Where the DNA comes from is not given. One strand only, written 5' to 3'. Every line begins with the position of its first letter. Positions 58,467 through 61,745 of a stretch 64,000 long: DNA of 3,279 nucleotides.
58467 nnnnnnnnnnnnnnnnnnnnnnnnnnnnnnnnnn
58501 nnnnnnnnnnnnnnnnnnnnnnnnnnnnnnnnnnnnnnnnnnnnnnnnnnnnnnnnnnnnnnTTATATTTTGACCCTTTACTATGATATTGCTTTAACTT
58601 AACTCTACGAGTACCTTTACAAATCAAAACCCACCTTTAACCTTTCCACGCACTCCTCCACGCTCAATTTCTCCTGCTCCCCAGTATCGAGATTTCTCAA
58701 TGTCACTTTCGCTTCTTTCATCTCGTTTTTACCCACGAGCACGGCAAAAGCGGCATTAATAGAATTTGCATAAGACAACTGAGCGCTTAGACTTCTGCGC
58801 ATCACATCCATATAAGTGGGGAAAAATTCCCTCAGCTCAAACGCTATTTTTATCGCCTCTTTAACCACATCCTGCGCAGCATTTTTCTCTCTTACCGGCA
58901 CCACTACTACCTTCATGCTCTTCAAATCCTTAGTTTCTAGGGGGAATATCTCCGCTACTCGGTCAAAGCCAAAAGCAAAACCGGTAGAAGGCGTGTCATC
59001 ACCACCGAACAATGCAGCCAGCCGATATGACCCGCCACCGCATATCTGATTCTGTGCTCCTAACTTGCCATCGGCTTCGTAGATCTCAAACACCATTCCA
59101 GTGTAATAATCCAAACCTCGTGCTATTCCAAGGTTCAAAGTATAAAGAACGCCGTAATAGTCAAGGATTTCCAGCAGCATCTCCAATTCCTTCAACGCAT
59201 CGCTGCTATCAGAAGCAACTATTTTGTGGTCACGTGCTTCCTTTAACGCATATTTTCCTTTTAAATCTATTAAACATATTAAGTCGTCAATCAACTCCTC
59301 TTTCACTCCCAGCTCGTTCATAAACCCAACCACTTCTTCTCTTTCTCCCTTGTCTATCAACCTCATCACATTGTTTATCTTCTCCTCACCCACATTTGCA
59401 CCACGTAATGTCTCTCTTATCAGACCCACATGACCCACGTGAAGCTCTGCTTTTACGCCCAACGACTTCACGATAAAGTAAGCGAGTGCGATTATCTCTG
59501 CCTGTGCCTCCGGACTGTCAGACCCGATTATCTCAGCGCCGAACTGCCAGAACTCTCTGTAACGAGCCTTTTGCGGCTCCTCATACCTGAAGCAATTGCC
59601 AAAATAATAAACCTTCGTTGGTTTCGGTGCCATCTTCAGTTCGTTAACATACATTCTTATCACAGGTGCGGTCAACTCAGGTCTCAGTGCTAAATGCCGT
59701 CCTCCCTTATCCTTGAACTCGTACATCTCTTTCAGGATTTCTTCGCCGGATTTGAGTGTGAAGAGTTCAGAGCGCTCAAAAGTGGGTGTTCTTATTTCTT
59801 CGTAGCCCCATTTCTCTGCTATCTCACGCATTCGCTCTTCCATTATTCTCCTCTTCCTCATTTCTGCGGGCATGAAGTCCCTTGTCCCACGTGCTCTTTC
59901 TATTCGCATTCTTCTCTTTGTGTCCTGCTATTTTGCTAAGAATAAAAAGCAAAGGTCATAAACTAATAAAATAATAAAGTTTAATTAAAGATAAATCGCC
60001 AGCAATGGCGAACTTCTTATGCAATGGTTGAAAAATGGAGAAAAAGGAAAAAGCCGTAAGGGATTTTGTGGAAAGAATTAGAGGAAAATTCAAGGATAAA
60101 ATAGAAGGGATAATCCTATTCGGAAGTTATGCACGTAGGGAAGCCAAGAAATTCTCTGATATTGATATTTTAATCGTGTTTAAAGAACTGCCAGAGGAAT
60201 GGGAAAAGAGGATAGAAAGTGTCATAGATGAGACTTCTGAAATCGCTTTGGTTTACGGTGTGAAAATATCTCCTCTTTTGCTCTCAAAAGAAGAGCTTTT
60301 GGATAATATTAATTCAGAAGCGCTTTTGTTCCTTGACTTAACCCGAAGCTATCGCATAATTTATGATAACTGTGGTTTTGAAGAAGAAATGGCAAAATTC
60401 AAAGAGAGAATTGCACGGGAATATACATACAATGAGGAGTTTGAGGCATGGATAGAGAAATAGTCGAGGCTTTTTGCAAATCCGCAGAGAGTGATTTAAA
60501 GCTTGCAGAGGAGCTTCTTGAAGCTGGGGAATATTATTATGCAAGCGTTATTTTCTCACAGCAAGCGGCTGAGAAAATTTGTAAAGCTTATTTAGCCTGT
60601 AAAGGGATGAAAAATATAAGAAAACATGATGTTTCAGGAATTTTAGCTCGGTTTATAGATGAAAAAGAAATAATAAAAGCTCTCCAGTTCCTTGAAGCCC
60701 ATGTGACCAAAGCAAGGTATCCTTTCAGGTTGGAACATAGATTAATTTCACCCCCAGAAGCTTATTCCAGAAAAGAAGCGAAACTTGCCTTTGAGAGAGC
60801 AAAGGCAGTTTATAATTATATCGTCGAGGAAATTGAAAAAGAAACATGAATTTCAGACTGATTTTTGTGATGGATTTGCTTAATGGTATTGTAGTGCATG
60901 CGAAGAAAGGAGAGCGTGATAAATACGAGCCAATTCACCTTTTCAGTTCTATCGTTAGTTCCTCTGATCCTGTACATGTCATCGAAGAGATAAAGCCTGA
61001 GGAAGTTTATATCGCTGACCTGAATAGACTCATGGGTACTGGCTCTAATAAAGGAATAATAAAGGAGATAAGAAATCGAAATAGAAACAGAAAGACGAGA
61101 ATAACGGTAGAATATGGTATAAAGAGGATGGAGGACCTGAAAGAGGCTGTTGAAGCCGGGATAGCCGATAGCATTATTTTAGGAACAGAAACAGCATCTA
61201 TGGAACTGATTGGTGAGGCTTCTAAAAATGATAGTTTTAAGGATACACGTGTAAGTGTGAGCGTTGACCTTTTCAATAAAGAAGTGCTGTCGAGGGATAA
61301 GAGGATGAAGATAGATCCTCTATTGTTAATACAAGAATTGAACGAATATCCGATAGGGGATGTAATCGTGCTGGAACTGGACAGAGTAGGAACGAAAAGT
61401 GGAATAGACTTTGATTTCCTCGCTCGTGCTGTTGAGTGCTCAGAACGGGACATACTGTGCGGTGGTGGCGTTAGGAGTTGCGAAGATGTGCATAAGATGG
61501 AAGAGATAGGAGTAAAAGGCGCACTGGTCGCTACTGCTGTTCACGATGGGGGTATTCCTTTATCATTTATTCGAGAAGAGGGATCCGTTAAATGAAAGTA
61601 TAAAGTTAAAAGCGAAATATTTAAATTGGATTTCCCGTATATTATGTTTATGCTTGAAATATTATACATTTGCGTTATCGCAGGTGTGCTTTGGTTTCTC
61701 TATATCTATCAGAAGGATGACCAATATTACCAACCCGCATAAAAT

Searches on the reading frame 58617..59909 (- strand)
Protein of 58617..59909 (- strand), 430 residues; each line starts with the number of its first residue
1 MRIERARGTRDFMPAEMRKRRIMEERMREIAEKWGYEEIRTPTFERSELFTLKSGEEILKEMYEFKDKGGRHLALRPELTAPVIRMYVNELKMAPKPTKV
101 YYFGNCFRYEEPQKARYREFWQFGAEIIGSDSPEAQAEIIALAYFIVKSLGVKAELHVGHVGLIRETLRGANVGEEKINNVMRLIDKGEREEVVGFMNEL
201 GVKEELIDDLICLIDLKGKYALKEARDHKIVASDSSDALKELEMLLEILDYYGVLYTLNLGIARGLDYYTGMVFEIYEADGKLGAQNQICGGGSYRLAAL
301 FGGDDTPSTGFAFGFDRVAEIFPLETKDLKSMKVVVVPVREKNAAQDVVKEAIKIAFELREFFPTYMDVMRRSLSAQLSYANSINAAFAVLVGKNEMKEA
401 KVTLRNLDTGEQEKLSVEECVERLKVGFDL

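Call 24: find_related_loci(query=window:58617-59909:-, collection=genome_contigs, flank=10000)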
Query window:58617-59909:- (430 aa) in genome_contigs; peptide patterns used: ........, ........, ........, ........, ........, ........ (x = any residue, [..] = any of these).
218 stretches matched a pattern; 160 encode a relative of the query (tblastn E <= 1e-3); the best 80 are kept; 80 distinct loci.
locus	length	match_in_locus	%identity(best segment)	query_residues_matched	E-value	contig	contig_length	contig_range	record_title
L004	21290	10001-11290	85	1-429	0e+0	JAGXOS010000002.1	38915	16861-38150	Methanomicrobia archaeon LH_S14 NODE_2_length_38915_cov_31.835821, whole genome shotgun sequence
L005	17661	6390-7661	84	1-425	0e+0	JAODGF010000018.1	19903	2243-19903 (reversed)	MAG: Methanosarcinales archaeon isolate Barite_M3_B26-AMOR_1a CH2_P1_17ROV21_contig_2144, whole genome shotgun sequence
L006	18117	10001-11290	91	1-430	0e+0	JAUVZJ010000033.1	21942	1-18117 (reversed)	MAG: Methanophagales archaeon isolate CSMAG_1265 CSMAG_1265_k141_688053_length_21942_cov_133.2695, whole genome shotgun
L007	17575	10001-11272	82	1-425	0e+0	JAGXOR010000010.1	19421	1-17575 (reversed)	Methanomicrobia archaeon LH_S13 NODE_10_length_19421_cov_68.463131, whole genome shotgun sequence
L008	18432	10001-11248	82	6-425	0e+0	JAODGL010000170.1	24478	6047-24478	MAG: Methanosarcinales archaeon isolate Flange_M5_B8-AMOR_1b 1-CGB-Flange_contig_1874, whole genome shotgun sequence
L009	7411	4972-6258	81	1-429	0e+0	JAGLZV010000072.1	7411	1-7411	MAG: Methanophagales archaeon isolate RS_14_10 ZL355.bin.10.fa_72, whole genome shotgun sequence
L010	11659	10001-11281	82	1-429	0e+0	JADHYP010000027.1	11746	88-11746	MAG: Candidatus Syntrophoarchaeum sp. isolate BS750m-G82 BS-750m-C9939, whole genome shotgun sequence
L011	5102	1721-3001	81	1-429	0e+0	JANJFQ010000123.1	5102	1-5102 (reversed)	MAG: Methanophagales archaeon isolate Hel0.bin107 Hel0_ANME-1_NODE_76537_length_5102_cov_4.736683, whole genome shotgun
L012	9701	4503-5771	81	1-425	0e+0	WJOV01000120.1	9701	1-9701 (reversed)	MAG: Methanosarcinales archaeon isolate 1244-F3-H4-B6 F3H4_C746, whole genome shotgun sequence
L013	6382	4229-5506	81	1-427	0e+0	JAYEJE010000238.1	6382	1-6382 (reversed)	MAG: Methanobacteriota archaeon isolate MAG172 MAG172_238, whole genome shotgun sequence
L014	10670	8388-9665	79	1-429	0e+0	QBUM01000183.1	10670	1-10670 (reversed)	ANME-1 cluster archaeon GoMg2 GOMG2_69, whole genome shotgun sequence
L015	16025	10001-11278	79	1-429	0e+0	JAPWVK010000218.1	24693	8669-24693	MAG: Methanophagales archaeon isolate SB_Co_68 SB_Co_68_000000000218, whole genome shotgun sequence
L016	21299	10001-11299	78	1-424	0e+0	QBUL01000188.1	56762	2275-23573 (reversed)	ANME-1 cluster archaeon GoMg1 GOMG1_2, whole genome shotgun sequence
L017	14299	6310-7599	81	1-430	0e+0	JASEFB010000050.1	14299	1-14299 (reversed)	MAG: archaeon isolate Yes46-13 NODE_51_length_14299_cov_62.721356, whole genome shotgun sequence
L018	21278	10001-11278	81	1-427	0e+0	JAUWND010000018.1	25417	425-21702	MAG: Methanophagales archaeon isolate CSMAG_2415 CSMAG_2415_k141_3508_length_25417_cov_23.9792, whole genome shotgun seq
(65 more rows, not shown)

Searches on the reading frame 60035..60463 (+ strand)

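Call 5: search_protein_families(library=pfam, proteins=[window:60035-60463:+], max_evalue=0.1)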
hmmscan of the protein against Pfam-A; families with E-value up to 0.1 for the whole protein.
window:60035-60463:+ (142 aa): 7 families
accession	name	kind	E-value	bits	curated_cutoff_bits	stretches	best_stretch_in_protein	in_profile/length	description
PF18765.7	Polbeta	-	9.5e-12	45.4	26.9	1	20-95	10-83/93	Polymerase beta, Nucleotidyltransferase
PF01909.29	NTP_transf_2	-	1.6e-11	44.9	21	1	14-71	3-65/93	Nucleotidyltransferase domain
PF14792.12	DNA_pol_B_palm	-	0.00055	20.6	25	1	6-58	8-61/113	DNA polymerase beta palm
PF22600.2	MTPAP-like_central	-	0.0037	17.8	27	1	3-61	20-75/139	Poly(A) RNA polymerase, mitochondrial-like, central palm domain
PF20697.3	NTase-conflict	-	0.013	15.5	24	1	22-64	14-60/259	Pol beta superfamily nucleotidyltransferase in conflict systems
PF03445.19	DUF294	-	0.029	14.7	21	1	27-64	53-91/138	Putative nucleotidyltransferase DUF294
PF16501.10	SCAPER_N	-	0.051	14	25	0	96-141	16-61/98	S phase cyclin A-associated protein in the endoplasmic reticulum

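Call 6: search_protein_families(library=ncbifam, proteins=[window:60035-60463:+], max_evalue=0.1)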
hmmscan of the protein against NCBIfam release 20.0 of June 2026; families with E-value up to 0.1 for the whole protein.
window:60035-60463:+ (142 aa): 15 families
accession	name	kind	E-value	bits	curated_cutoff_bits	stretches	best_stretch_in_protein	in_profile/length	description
NF047752.1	MntA_antitoxin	equivalog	4e-09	36.3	60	1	21-130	5-99/106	type VII toxin-antitoxin system MntA family adenylyltransferase antitoxin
NF028535.0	ANT_4p_II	subfamily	6.6e-06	25.6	350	1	7-70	4-67/251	ANT(4')-II family aminoglycoside nucleotidyltransferase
NF051895.1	anti_phage_HalB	equivalog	7.9e-06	25.6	190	1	26-71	2-41/211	anti-phage Hailong system nucleotidyltransferase HalB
NF033061.1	ANT_4p_I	equivalog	8.5e-06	25.5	350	1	4-60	11-67/253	ANT(4')-I family aminoglycoside nucleotidyltransferase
NF012212.1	ANT_9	subfamily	1.5e-05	24.4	340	1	6-59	4-57/249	aminoglycoside nucleotidyltransferase ANT(9)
NF000181.1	ANT_4p_Ia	exception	0.0002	20.9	500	1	2-55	10-67/253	aminoglycoside O-nucleotidyltransferase ANT(4')-Ia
NF041117.1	CBASS_cyclase_b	equivalog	0.0034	17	200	1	4-54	14-66/275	CBASS oligonucleotide cyclase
NF002837.0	PRK03059.1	equivalog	0.0034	15.5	1010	1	25-78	64-118/857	[protein-PII] uridylyltransferase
NF003448.0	PRK05007.1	equivalog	0.0066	14.3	1255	1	25-72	82-130/884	bifunctional uridylyltransferase/uridylyl-removing protein GlnD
NF002487.0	PRK01759.1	equivalog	0.0091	14.2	890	1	25-92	66-134/862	bifunctional uridylyltransferase/uridylyl-removing protein GlnD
NF040958.1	linco_LnuH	exception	0.012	15.1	540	1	20-52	17-49/256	lincosamide nucleotidyltransferase Lnu(H)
NF001366.0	PRK00275.1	equivalog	0.027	12.4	1299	1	26-73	81-129/895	[protein-PII] uridylyltransferase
NF010309.0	PRK13746.1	subfamily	0.05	12.9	193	1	10-59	15-64/263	aminoglycoside adenylyltransferase family protein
TIGR01693.1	UTase_glnD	equivalog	0.05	11.8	519.4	1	26-63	46-84/850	[protein-PII] uridylyltransferase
NF002895.0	PRK03381.1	equivalog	0.09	10.8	631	1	26-55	61-90/782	[protein-PII] uridylyltransferase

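Call 20: search_protein_families(library=padloc, proteins=[window:60035-60463:+], max_evalue=0.1)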
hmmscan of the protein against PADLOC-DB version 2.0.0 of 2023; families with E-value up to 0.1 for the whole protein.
window:60035-60463:+ (142 aa): 17 families
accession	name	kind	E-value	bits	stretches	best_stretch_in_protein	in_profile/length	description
PDLC04903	PDC-S09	-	2.4e-18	64.4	1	3-90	6-92/108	-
PDLC04907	PDC-S09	-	4.4e-15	53.8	1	3-89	9-93/114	-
PDLC04906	PDC-S09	-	2.1e-09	35.7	1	8-60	7-61/98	-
PDLC04368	PDC-M05A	-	8.4e-08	30.3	1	6-96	90-174/201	-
PDLC04904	PDC-S09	-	1.2e-07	29.9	1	20-53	22-55/104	-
PDLC04902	PDC-S09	-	1.8e-07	29.4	1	22-53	20-51/97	-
PDLC00769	Cyclase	-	1.2e-06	26.2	1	5-51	25-76/261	oligonucleotide-cyclase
PDLC00809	Cyclase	-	1.5e-06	26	1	3-67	27-88/295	oligonucleotide-cyclase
PDLC04369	PDC-M05A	-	2.2e-06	25.4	1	10-52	90-132/201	-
PDLC04905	PDC-S09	-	2.1e-05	22.8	1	22-56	20-55/101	-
PDLC00823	Cyclase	-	0.00011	19.9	1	10-66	32-87/285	oligonucleotide-cyclase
PDLC00802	Cyclase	-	0.0011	16.2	1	17-57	46-88/332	oligonucleotide-cyclase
PDLC00771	Cyclase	-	0.0016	15.8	1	27-65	46-81/271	oligonucleotide-cyclase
PDLC04372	PDC-M05A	-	0.0018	16.6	1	9-53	62-106/167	-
PDLC00786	Cyclase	-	0.0047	14.4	1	21-62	44-83/293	oligonucleotide-cyclase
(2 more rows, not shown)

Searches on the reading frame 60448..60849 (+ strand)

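Call 5: search_protein_families(library=pfam, proteins=[window:60448-60849:+], max_evalue=0.1)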
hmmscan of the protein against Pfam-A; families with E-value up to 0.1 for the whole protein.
window:60448-60849:+ (133 aa): 3 families
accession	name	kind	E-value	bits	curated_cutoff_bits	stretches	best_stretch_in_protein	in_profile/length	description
PF05168.19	HEPN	-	2.7e-19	69.9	22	1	6-128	1-116/117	HEPN domain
PF18863.6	AbiJ_NTD4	-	0.0016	19.4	34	1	32-131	44-136/152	AbiJ N-terminal domain 4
PF08203.16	RNA_polI_A14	-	0.032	14.8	25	1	52-85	11-44/117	Yeast RNA polymerase I subunit RPA14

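Call 6: search_protein_families(library=ncbifam, proteins=[window:60448-60849:+], max_evalue=0.1)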
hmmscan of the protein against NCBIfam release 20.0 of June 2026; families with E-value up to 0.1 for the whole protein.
window:60448-60849:+ (133 aa): 0 families

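Call 20: search_protein_families(library=padloc, proteins=[window:60448-60849:+], max_evalue=0.1)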
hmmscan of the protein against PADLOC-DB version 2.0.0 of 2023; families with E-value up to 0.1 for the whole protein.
window:60448-60849:+ (133 aa): 1 family
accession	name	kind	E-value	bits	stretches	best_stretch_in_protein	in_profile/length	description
PDLC02291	AbiEii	-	0.0073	13.7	1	31-115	164-244/310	AbiEii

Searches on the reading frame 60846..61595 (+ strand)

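Call 5: search_protein_families(library=pfam, proteins=[window:60846-61595:+], max_evalue=0.1)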
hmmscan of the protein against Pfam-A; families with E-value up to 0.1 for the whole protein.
window:60846-61595:+ (249 aa): 4 families
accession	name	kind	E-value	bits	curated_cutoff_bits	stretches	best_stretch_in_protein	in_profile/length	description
PF00977.27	His_biosynth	-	1.7e-34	119.7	23.6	1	4-237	1-227/228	Histidine biosynthesis protein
PF00121.24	TIM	-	0.0015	18.5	20.1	1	200-234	200-234/245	Triosephosphate isomerase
PF01884.23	PcrB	-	0.006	16.5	23.9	0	75-114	172-209/226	PcrB family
PF05690.20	ThiG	-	0.014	15.2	23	0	181-235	155-210/247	Thiazole biosynthesis protein ThiG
